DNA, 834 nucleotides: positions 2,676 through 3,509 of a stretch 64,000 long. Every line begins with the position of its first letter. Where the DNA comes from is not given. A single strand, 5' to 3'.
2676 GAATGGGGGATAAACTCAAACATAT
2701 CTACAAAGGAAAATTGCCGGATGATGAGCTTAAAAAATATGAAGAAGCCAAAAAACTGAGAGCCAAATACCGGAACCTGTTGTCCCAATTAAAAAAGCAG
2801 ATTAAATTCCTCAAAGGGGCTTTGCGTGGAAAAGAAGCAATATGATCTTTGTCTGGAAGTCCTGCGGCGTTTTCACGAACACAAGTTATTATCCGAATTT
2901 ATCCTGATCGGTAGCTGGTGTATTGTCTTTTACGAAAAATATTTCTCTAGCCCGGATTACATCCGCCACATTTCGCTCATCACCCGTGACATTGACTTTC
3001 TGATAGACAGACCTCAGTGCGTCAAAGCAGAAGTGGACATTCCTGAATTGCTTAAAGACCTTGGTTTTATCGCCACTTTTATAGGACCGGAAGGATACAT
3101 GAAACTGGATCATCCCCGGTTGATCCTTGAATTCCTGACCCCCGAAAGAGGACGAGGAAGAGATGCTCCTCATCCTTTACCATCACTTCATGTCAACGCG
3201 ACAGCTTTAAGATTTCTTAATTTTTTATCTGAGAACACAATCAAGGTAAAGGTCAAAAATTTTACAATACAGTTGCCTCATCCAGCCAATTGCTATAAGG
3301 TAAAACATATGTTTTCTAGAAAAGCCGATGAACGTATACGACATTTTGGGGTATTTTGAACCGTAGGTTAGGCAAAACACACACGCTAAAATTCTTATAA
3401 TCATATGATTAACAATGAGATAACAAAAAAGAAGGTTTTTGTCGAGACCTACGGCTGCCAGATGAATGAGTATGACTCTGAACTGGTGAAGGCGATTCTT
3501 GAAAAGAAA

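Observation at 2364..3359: Two-gene overlapping module: a small coiled-coil partner plus an NTase-fold protein, behind an operator-flanked promoter, in a mobile-element junkyard. Candidate novel toxin-antitoxin or abortive-infection-like system.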

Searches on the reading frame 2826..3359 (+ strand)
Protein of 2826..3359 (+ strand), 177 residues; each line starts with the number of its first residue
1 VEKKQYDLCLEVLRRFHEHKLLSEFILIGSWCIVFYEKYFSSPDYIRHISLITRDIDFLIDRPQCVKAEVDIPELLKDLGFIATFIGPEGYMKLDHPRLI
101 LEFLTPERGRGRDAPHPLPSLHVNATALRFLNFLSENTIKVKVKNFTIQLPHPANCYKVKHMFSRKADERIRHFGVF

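Call 3: search_protein_families(library=pfam, proteins=[window:2826-3359:+], max_evalue=1)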
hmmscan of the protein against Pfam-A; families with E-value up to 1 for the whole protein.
window:2826-3359:+ (177 aa): 1 family
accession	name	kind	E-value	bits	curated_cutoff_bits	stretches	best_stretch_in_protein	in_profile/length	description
PF12281.14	NTP_transf_8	-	2e-11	44.7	26.3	1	11-166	5-178/218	Nucleotidyltransferase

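Call 4: search_protein_families(library=ncbifam, proteins=[window:2826-3359:+], max_evalue=1)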
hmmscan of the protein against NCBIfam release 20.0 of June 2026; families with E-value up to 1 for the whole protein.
window:2826-3359:+ (177 aa): 0 families

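Call 5: search_protein_families(library=padloc, proteins=[window:2826-3359:+], max_evalue=1)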
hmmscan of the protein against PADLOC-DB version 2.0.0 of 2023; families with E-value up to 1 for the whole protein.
window:2826-3359:+ (177 aa): 0 families

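Call 6: find_homologous_proteins(query=window:2826-3359:+)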
Query window:2826-3359:+ (177 aa): 1314 proteins with E <= 0.001 among 1342 candidates; the best 120 are listed.
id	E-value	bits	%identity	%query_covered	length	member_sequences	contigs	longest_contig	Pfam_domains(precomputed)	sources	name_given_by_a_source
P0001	5.2e-117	406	100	100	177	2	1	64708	PF12281.15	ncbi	-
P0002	1.2e-86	307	86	88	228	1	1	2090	PF12281.15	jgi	jgi:hypothetical protein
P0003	1.0e-85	304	87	87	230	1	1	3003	PF12281.15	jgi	-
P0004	1.5e-79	284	79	88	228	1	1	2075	PF12281.15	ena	-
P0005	1.0e-78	281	81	88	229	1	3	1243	PF12281.15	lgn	-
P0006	2.7e-77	277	77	88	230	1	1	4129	PF12281.15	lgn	-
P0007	9.0e-77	275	76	88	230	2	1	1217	PF12281.15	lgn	-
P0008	8.0e-73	262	75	87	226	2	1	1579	PF12281.15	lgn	-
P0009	1.5e-72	261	74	88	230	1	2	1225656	PF12281.15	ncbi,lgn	ncbi:MAG: GSU2403 family nucleotidyltransferase fold protein [Candidatus Omnitrophota bacterium]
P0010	4.8e-71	256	74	88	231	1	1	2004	PF12281.15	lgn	-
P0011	2.2e-66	241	65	95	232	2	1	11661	PF12281.15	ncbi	ncbi:MAG: GSU2403 family nucleotidyltransferase fold protein [Candidatus Omnitrophota bacterium]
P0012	4.0e-66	240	68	88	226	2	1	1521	PF12281.15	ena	-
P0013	4.9e-66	240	65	88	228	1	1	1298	PF12281.15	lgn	-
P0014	5.5e-66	240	68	88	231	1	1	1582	PF12281.15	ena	-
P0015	1.3e-65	239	65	88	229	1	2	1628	PF12281.15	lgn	-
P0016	2.4e-65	238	63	99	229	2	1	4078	PF12281.15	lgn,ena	-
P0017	2.4e-65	238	65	95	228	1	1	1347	PF12281.15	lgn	-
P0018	3.3e-65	237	67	88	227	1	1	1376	PF12281.15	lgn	-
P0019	5.4e-65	237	63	95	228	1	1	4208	PF12281.15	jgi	-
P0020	1.1e-64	236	68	88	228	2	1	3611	PF12281.15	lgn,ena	-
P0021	1.4e-64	235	68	88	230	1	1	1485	PF12281.15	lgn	-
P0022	1.4e-64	235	67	88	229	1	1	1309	PF12281.15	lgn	-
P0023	1.4e-64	235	66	88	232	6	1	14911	PF12281.15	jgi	-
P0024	1.6e-64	235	68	88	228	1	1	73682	PF12281.15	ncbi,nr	ncbi:MAG: GSU2403 family nucleotidyltransferase fold protein [Candidatus Omnitrophota bacterium]|nr:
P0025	1.6e-64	235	62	95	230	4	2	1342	PF12281.15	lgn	-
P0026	1.7e-64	235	66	88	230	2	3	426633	PF12281.15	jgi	-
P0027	2.2e-64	235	66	88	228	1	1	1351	PF12281.15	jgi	-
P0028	2.2e-64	235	66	88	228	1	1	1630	PF12281.15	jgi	-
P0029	2.2e-64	235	65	88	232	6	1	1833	PF12281.15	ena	-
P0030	3.3e-64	234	62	95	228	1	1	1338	PF12281.15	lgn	-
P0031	3.4e-64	234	63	95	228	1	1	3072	PF12281.15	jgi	jgi:hypothetical protein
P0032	3.7e-64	234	66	88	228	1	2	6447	PF12281.15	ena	-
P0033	4.8e-64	233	66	88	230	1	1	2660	PF12281.15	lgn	-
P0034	5.9e-64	233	65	88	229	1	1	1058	PF12281.15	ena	-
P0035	7.4e-64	233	62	95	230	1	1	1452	PF12281.15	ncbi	-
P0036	8.7e-64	233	65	88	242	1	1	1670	PF12281.15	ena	-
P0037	9.9e-64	232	65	88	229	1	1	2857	PF12281.15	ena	-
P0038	1.1e-63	232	68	88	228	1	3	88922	PF12281.15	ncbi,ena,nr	ncbi:MAG: hypothetical protein ISS43_00370 [Candidatus Omnitrophica bacterium]|nr:hypothetical prote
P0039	1.1e-63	232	61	94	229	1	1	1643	PF12281.15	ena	-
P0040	1.7e-63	232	66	88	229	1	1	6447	PF12281.15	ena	-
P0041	1.7e-63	232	65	88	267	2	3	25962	PF12281.15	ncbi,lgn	-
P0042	1.8e-63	232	62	94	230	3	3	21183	PF12281.15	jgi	-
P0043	2.0e-63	231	64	88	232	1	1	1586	PF12281.15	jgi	jgi:hypothetical protein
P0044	2.0e-63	231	66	88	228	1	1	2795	PF12281.15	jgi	jgi:hypothetical protein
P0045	2.1e-63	231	65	88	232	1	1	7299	PF12281.15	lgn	-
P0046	2.4e-63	231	61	94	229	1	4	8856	PF12281.15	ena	-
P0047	2.5e-63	231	65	88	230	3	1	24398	PF12281.15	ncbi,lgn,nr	ncbi:MAG: GSU2403 family nucleotidyltransferase fold protein [bacterium]|nr:GSU2403 family nucleotid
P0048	3.0e-63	231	64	88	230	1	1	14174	PF12281.15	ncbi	ncbi:MAG: GSU2403 family nucleotidyltransferase fold protein [bacterium]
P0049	3.1e-63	231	66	88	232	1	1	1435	PF12281.15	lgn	-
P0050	3.1e-63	231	63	94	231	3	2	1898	PF12281.15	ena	-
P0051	3.1e-63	231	65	88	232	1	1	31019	PF12281.15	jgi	-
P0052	3.1e-63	231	64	94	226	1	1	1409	PF12281.15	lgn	-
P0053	3.3e-63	231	66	88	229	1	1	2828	PF12281.15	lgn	-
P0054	3.7e-63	231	59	95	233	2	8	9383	PF12281.15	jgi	-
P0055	3.8e-63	231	62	95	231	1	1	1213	PF12281.15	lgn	-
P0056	4.0e-63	230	66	88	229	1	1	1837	PF12281.15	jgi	-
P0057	4.8e-63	230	65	88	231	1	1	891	PF12281.15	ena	-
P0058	5.4e-63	230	64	88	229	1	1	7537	PF12281.15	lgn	-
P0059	5.4e-63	230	65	88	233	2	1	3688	PF12281.15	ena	-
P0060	5.8e-63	230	61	94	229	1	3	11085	PF12281.15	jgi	-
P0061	5.8e-63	230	66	88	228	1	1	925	PF12281.15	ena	-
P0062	6.1e-63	230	63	88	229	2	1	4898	PF12281.15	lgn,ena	-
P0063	7.5e-63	230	61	94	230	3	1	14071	PF12281.15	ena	-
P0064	7.6e-63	230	66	88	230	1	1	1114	PF12281.15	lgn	-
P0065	8.0e-63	230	66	88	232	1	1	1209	PF12281.15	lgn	-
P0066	8.0e-63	230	66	88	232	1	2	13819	PF12281.15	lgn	-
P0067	8.5e-63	229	64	88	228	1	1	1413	PF12281.15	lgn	-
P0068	8.6e-63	229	59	95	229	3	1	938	PF12281.15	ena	-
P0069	9.4e-63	229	64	88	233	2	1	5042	PF12281.15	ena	-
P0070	9.9e-63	229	65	88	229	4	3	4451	PF12281.15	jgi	-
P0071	1.0e-62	229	62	95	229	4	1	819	PF12281.15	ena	-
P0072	1.1e-62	229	67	88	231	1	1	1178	PF12281.15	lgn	-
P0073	1.2e-62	229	66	88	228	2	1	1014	PF12281.15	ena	-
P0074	1.3e-62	229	65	88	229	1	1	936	PF12281.15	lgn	-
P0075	1.5e-62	229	60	99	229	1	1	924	PF12281.15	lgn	-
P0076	1.5e-62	229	66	88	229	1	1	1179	PF12281.15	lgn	-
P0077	1.6e-62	229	66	88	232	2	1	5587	PF12281.15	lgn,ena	-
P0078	1.6e-62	229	64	88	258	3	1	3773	PF12281.15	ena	-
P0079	1.6e-62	229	65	88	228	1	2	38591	PF12281.15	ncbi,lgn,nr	ncbi:MAG: hypothetical protein HY590_03810 [Candidatus Omnitrophica bacterium]|nr:hypothetical prote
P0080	1.7e-62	228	64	88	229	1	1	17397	PF12281.15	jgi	-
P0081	1.8e-62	228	66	88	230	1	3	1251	PF12281.15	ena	-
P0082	1.9e-62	228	65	88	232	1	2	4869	PF12281.15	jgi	-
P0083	1.9e-62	228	65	88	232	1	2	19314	PF12281.15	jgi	-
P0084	2.2e-62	228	63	88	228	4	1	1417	PF12281.15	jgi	-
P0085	2.4e-62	228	62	97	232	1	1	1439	PF12281.15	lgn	-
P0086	2.5e-62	228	64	88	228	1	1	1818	PF12281.15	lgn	-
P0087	2.7e-62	228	66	88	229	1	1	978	PF12281.15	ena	-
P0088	2.9e-62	228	61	88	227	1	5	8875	PF12281.15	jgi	-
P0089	3.3e-62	228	65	88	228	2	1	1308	PF12281.15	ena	-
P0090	3.3e-62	227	61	88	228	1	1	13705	PF12281.15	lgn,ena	-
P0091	4.2e-62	227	62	88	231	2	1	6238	PF12281.15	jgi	-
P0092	4.3e-62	227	65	88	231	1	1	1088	PF12281.15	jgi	-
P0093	4.6e-62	227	63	88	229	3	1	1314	PF12281.15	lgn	-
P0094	5.3e-62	227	65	88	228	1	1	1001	PF12281.15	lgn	-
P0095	6.6e-62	227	66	88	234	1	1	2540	PF12281.15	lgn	-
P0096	6.8e-62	226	66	88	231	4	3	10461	PF12281.15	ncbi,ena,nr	ncbi:MAG: hypothetical protein ISS45_09565 [Candidatus Omnitrophica bacterium]|nr:hypothetical prote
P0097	7.0e-62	226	64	88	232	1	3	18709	PF12281.15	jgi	jgi:hypothetical protein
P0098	7.4e-62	226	62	88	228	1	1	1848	PF12281.15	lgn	-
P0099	8.8e-62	226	79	72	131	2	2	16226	PF12281.15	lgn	-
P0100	9.1e-62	226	65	88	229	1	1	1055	PF12281.15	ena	-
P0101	1.3e-61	226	63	88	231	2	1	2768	PF12281.15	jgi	-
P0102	1.3e-61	226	63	88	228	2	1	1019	PF12281.15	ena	-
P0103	1.4e-61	225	65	88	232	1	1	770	PF12281.15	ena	-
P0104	1.7e-61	225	63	95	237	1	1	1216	PF12281.15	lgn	-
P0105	2.1e-61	225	63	88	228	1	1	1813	PF12281.15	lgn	-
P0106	2.1e-61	225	57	95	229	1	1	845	PF12281.15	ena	-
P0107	2.2e-61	225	66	88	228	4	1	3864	PF12281.15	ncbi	-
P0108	2.6e-61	225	61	94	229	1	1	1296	PF12281.15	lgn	-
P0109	2.9e-61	224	65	88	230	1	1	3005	PF12281.15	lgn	-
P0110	3.2e-61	224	59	94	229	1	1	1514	PF12281.15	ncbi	-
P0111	3.4e-61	224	64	88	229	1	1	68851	PF12281.15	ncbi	-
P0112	3.7e-61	224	65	88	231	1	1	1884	PF12281.15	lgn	-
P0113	3.8e-61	224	65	88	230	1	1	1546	PF12281.15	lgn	-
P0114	3.9e-61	224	63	88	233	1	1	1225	PF12281.15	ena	-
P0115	5.5e-61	224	62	88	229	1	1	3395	PF12281.15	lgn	-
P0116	5.5e-61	224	64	88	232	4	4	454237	PF12281.15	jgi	jgi:hypothetical protein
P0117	6.0e-61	223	61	88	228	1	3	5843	PF12281.15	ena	-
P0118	6.0e-61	223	64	88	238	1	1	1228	PF12281.15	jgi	jgi:hypothetical protein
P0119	6.8e-61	223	63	88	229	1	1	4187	PF12281.15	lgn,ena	-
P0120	7.4e-61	223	65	88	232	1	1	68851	PF12281.15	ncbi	-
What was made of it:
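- There are 1314 homologues (call 6).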

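Call 16: find_related_loci(query=A3, collection=genome_contigs, flank=4000)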
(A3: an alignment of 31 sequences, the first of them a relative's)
Query A3 (228 aa) in genome_contigs; peptide patterns used: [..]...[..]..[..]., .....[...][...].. (x = any residue, [..] = any of these).
223 stretches matched a pattern; 174 encode a relative of the query (tblastn E <= 1e-3); the best 80 are kept; 80 distinct loci.
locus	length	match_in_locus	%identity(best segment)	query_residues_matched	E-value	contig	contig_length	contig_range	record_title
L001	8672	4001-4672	66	1-224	5e-102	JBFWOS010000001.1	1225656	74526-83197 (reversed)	MAG: Candidatus Omnitrophota bacterium isolate CA_2019_TPBF_141 NODE_21_length_1225656_cov_49.572922_TPBF, whole genome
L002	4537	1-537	82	49-227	3e-100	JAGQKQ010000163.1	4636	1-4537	MAG: Candidatus Omnitrophota bacterium isolate HKST-UBA08 NODE_163_length_4636_cov_3.292389, whole genome shotgun sequen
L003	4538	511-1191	60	1-227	5e-95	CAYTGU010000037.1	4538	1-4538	MAG TPA_asm: uncultured bacterium isolate binchicken_co9_176 genome assembly, contig: NODE_10127_length_4538_cov_25.6841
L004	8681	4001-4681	61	1-227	2e-94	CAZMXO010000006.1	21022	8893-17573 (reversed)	MAG TPA_asm: uncultured bacterium isolate binchicken_co181_177 genome assembly, contig: NODE_3903_length_21022_cov_13.33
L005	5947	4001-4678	61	1-226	2e-94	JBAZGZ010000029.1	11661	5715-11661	MAG: Candidatus Omnitrophota bacterium isolate SO_2017_LW3_58 NODE_16811_length_11661_cov_0.980839_LW162_2017, whole gen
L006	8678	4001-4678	60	1-226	1e-93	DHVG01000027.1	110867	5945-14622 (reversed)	MAG TPA_asm: Elusimicrobia bacterium UBA5214 UBA5214_contig_66, whole genome shotgun sequence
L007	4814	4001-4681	60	1-227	6e-93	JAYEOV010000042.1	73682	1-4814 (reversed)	MAG: Candidatus Omnitrophota bacterium isolate MAG020 MAG020_42, whole genome shotgun sequence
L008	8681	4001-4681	60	1-227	6e-92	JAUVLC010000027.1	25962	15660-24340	MAG: Clostridia bacterium isolate CSMAG_496 CSMAG_496_k141_1148269_length_25962_cov_12.0000, whole genome shotgun sequen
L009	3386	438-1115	62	1-226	2e-92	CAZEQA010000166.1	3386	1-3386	MAG TPA_asm: uncultured Planctomycetia bacterium isolate binchicken_co34_26 genome assembly, contig: NODE_51892_length_3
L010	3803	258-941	60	1-228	5e-91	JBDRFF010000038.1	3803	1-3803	MAG: Candidatus Omnitrophota bacterium isolate MEGAHIT-group-1.354 k141_7461762, whole genome shotgun sequence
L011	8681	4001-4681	60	1-227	8e-91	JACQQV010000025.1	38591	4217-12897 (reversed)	MAG: Candidatus Omnitrophota bacterium isolate NC_groundwater_1342_Ag_S-0.2um_51_121 S_p2_S4_coassembly_k141_898644, who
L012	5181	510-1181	58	1-224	3e-90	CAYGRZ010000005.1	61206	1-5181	MAG TPA_asm: uncultured Planctomycetia bacterium isolate ERP119294_co1_123 genome assembly, contig: NODE_479_length_6120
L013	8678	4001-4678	58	1-226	2e-90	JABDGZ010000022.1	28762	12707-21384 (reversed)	MAG: Candidatus Omnitrophota bacterium isolate BWOrgControl_Nextera71_MAG1 3300021028.a:Ga0206863_1109, whole genome sho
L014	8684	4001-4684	58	1-228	8e-89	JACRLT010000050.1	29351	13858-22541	MAG: Candidatus Omnitrophota bacterium isolate NC_groundwater_1888_Pr3_B-0.1um_46_13 SR2-18-B1_coassembly_544280, whole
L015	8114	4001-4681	58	1-227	5e-89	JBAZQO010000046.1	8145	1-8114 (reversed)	MAG: Candidatus Omnitrophota bacterium isolate SO_2017_SWC_55 scaffold_7566_c1_LP-4_2017, whole genome shotgun sequence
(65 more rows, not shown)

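Call 24: predict_structure(alignment_id=A3)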
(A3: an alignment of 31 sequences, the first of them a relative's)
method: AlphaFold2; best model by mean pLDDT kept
length: 228 residues; sequences in the alignment: 31
mean_pLDDT: 88.5   pTM: 0.87
mean pLDDT of the five models: 88.5, 85.6, 85.6, 80.9, 79.6
residues with pLDDT >= 90: 146; 70-90: 62; 50-70: 19; < 50: 1
segments of 3 or more residues with pLDDT < 50: none
pLDDT, mean of each block of 10 residues (from residue 1): 80 97 93 91 75 84 89 95 70 85 81 73 84 92 95 96 90 90 95 97 93 95 95
secondary structure, 60 per line:
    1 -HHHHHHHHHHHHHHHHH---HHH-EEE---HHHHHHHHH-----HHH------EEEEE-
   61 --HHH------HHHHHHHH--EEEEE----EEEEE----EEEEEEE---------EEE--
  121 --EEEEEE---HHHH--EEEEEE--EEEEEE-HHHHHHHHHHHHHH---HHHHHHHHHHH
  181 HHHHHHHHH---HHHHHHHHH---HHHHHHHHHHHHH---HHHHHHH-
elements in order: H2-18 E26-28 H32-40 E55-59 H72-79 E82-86 E91-95 E100-106 E116-118 E123-128 H132-135 E138-143 E146-151 H153-166 H170-189 H193-201 H205-217 H221-227
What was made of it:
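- The AF2 model has pLDDT 88.5 (call 24).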

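Call 26: search_solved_structures(query=A3, max_evalue=10, show_alignments=2)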
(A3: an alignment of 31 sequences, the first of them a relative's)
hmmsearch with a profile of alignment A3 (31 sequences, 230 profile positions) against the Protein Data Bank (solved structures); distinct sequences matched with E-value up to 10: 2.
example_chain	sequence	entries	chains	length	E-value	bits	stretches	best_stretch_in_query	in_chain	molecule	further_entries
2jdg_A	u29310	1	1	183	2.1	11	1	7-40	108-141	GAMMA CRYSTALLIN B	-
2jdf_A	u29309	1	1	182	2.3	10.9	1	7-40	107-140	GAMMA CRYSTALLIN B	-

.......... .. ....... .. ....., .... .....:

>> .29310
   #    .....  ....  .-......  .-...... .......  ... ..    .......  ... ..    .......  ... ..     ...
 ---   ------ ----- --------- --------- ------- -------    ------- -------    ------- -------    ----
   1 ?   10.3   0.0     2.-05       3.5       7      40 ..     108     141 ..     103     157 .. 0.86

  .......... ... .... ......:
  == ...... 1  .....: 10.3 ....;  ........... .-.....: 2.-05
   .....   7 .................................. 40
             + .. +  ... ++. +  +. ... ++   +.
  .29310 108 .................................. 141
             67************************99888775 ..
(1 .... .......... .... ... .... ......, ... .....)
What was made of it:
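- On DUF1814 / AbiEii / MenT NTase toxins (PF08843): A profile search against PDB sequences found nothing (call 26).
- Tried and rejected: Profile search of B against PDB sequences (call 26).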

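Call 27: fold_search(model_id=the predicted structure, library=pdb)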
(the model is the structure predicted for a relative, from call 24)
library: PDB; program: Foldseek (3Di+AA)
matches with E <= 10: 299; with E <= 0.001: 8
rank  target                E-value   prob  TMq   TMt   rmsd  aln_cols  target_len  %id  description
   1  5cfs                  1.5e-04  1.00  0.48  0.58   6.6       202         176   13  Crystal Structure of ANT(2")-Ia in complex with AMPCPP and tobramycin (released 2016-03-16)
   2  5kqj_MODEL_1_A        1.7e-04  1.00  0.48  0.57   8.3       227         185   12  Solution Structure of Antibiotic-Resistance Factor ANT(2'')-Ia Reveals Substrate-Regulated Conformation Dynami (released 2017-07-12)
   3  5cfu                  2.9e-04  1.00  0.48  0.59   6.7       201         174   12  Crystal Structure of ANT(2")-Ia in complex with adenylyl-2"-tobramycin (released 2016-07-20)
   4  8an5_B                3.3e-04  1.00  0.39  0.47   8.0       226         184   12  MenAT1 toxin-antitoxin complex (rv0078a-rv0078b) from Mycobacterium tuberculosis H37Rv (released 2023-08-02)
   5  4xje                  4.4e-04  1.00  0.47  0.58   6.9       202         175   12  CRYSTAL STRUCTURE OF ANT(2") IN COMPLEX WITH AMP AND TOBRAMYCIN (released 2016-01-20)
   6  2ewr                  6.2e-04  1.00  0.37  0.49   6.7       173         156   14  Crystal structure of a putative nucleotidyltransferase (tm1012) from Thermotoga maritima at 1.60 A resolution (released 2005-12-06)
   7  4wqk                  8.2e-04  1.00  0.48  0.58   6.6       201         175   13  Crystal structure of aminoglycoside nucleotidylyltransferase ANT(2")-Ia, apo form (released 2014-11-12)
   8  2fcl                  8.2e-04  1.00  0.40  0.54   6.1       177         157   13  Crystal structure of a putative nucleotidyltransferase (tm1012) from Thermotoga maritima at 1.35 A resolution (released 2006-03-14)
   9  4fo1_A                2.2e-03  1.00  0.42  0.57   6.9       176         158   16  Crystal structure of lincosamide antibiotic adenylyltransferase LnuA, apo (released 2012-07-04)
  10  1vfg_B                3.1e-03  0.69  0.24  0.17  14.0       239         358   15  Crystal structure of tRNA nucleotidyltransferase complexed with a primer tRNA and an incoming ATP analog (released 2004-08-10)
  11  5uvd                  3.4e-03  0.97  0.37  0.38   8.6       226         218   13  Crystal structure of an antigenic nucleotidyltransferase-like protein from Paracoccidioides brasiliensis (released 2018-01-31)
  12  1vfg_A                4.3e-03  0.57  0.23  0.17  13.9       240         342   16  Crystal structure of tRNA nucleotidyltransferase complexed with a primer tRNA and an incoming ATP analog (released 2004-08-10)
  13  8an4_B                8.5e-03  0.97  0.38  0.44   8.4       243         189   11  MenT1 toxin (rv0078a) from Mycobacterium tuberculosis H37Rv (released 2023-08-02)
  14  8an4_A                1.1e-02  0.97  0.41  0.46   8.0       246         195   13  MenT1 toxin (rv0078a) from Mycobacterium tuberculosis H37Rv (released 2023-08-02)
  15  8an5_A                1.4e-02  0.96  0.38  0.43   8.2       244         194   11  MenAT1 toxin-antitoxin complex (rv0078a-rv0078b) from Mycobacterium tuberculosis H37Rv (released 2023-08-02)
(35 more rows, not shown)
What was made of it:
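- On DUF1814 / AbiEii / MenT NTase toxins (PF08843): Foldseek gives MenT1 E 3.3e-4 (call 27).
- Foldseek ranks ANT(2'')-Ia and MenT1 at the top (call 27). Foldseek's best hits are ANT(2'')-Ia (E 1.5e-4) and LnuA (call 27).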

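Call 29: search_protein_families(library=pfam, alignment_id=A3, max_evalue=10)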
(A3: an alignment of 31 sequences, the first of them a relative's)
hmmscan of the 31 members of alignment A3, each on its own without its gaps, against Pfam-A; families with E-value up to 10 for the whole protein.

A. member 1, P0002 (228 aa): 1 family
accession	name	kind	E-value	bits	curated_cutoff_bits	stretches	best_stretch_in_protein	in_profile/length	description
PF12281.14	NTP_transf_8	-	2.9e-24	86.7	26.3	1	11-202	5-215/218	Nucleotidyltransferase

B. families by the number of members that match (of 31 scanned): 15 families
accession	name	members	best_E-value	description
PF12281.14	NTP_transf_8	31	2.2e-24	Nucleotidyltransferase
PF06889.16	DUF1266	4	0.09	Protein of unknown function (DUF1266)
PF02877.19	PARP_reg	3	0.022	Poly(ADP-ribose) polymerase, regulatory domain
PF02671.26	PAH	3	0.075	Paired amphipathic helix repeat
PF24101.1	eWH_GTF3C1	1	0.052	GTF3C1, extended winged-helix domain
PF14142.11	YrzO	1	0.053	YrzO-like protein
PF13120.11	DUF3974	1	0.064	Domain of unknown function (DUF3974)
PF20873.2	PriS_C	1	0.08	Primase chain A, C-terminal domain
PF19502.5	DUF6036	1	0.089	Nucleotidyltransferase of unknown function (DUF6036)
PF14834.11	GST_C_4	1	0.09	Glutathione S-transferase, C-terminal domain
PF23238.1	DUF7068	1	0.17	Domain of unknown function (DUF7068)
PF04920.18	BNYVV_p31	1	0.17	Beet necrotic yellow vein virus, p31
PF22523.1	DUF6999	1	0.19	Family of unknown function (DUF6999)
PF13730.12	HTH_36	1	0.34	Helix-turn-helix domain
PF15956.11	DUF4760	1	0.85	Domain of unknown function (DUF4760)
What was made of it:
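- Full-length homologues of 228-232 aa match positions 5-215 (call 29).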

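Call 30: search_protein_families(library=padloc, alignment_id=A3, max_evalue=10)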
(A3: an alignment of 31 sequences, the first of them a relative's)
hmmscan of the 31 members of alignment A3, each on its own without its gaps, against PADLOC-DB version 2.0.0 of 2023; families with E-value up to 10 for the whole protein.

A. member 1, P0002 (228 aa): 0 families

B. families by the number of members that match (of 31 scanned): 3 families
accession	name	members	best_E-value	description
PDLC02065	Cas1b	1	0.0028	-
PDLC02288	AbiEii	1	0.016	AbiEii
PDLC01009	typeIV_Cas6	1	0.04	Cas_effector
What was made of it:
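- On DUF1814 / AbiEii / MenT NTase toxins (PF08843): The PADLOC AbiEii model hits only 1 of 31 homologues, at E 0.016 (call 30).
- Neither PADLOC nor NCBIfam recognises either protein (calls 4, 5, 30).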

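Call 31: find_encoding_contigs(protein=P0003, flank=3000, max_places=3)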
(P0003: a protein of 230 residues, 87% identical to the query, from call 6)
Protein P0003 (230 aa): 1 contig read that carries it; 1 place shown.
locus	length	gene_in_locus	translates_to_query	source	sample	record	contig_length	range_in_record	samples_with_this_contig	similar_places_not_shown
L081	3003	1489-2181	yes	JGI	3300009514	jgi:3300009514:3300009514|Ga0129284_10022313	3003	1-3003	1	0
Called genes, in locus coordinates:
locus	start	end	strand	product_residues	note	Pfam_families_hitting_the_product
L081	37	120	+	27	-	-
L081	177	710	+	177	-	-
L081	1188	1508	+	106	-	-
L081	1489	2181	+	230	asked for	PF12281:NTP_transf_8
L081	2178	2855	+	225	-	PF00149:Metallophos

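Call 32: find_encoding_contigs(protein=P0002, flank=3000, max_places=3)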
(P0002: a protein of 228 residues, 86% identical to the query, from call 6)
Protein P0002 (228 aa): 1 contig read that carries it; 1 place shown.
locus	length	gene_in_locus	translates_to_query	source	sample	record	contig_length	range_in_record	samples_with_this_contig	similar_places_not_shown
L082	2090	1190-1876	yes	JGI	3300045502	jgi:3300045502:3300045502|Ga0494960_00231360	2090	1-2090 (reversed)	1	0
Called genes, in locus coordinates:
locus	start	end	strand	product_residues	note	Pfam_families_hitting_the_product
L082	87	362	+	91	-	-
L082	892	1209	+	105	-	PF20586:DUF6788 (weak)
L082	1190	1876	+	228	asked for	PF12281:NTP_transf_8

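Call 34: list_cluster_members(proteins=[P0001, P0121])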
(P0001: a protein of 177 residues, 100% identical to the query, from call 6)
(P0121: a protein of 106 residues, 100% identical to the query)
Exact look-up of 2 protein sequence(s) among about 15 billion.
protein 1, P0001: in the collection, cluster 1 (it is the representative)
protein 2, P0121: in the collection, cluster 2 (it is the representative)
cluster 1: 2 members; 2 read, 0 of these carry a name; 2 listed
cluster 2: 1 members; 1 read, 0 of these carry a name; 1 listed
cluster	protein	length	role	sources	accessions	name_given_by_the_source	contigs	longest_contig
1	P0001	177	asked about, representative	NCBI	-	-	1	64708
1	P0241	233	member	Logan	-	-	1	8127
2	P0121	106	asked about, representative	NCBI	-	-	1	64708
